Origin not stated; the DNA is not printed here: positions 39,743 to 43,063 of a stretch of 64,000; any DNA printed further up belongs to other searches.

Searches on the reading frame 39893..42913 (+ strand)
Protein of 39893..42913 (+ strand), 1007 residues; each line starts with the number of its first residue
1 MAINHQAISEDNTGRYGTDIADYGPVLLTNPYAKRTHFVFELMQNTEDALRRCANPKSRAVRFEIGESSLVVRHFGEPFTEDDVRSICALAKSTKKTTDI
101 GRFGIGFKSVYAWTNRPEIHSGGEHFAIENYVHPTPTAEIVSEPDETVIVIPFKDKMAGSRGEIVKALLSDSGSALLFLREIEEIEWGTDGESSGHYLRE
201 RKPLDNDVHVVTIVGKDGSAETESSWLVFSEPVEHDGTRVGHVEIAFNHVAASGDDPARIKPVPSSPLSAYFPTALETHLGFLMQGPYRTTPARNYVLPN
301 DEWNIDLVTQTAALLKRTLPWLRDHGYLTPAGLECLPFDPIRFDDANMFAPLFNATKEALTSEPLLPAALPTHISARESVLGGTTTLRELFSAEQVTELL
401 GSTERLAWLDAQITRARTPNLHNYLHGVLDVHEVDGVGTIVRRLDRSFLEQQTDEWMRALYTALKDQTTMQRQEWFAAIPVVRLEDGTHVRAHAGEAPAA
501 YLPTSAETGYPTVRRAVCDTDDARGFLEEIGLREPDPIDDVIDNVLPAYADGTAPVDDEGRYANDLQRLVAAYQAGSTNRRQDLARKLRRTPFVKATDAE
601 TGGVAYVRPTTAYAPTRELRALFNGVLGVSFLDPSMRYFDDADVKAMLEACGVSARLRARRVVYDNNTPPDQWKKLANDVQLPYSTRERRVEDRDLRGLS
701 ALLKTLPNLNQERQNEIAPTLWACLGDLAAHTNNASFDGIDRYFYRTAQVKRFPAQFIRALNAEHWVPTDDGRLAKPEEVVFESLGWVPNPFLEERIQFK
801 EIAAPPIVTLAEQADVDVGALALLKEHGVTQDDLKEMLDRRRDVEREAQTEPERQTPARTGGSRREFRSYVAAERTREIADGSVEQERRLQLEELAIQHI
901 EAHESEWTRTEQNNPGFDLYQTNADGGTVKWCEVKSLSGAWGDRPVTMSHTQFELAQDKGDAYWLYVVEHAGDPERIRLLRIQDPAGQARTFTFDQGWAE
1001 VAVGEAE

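Call 65: search_protein_families(library=pfam, proteins=[window:39893-42913:+], max_evalue=0.00001)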
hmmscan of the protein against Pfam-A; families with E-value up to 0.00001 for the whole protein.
window:39893-42913:+ (1007 aa): 2 families
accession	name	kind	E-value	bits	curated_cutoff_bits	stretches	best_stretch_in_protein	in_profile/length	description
PF25794.1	SACS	-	2.5e-12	47.6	32.8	1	65-123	63-122/247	Sacsin domain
PF13020.12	NOV_C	-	4.4e-11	43.1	22.1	1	893-977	2-88/91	Protein NO VEIN, C-terminal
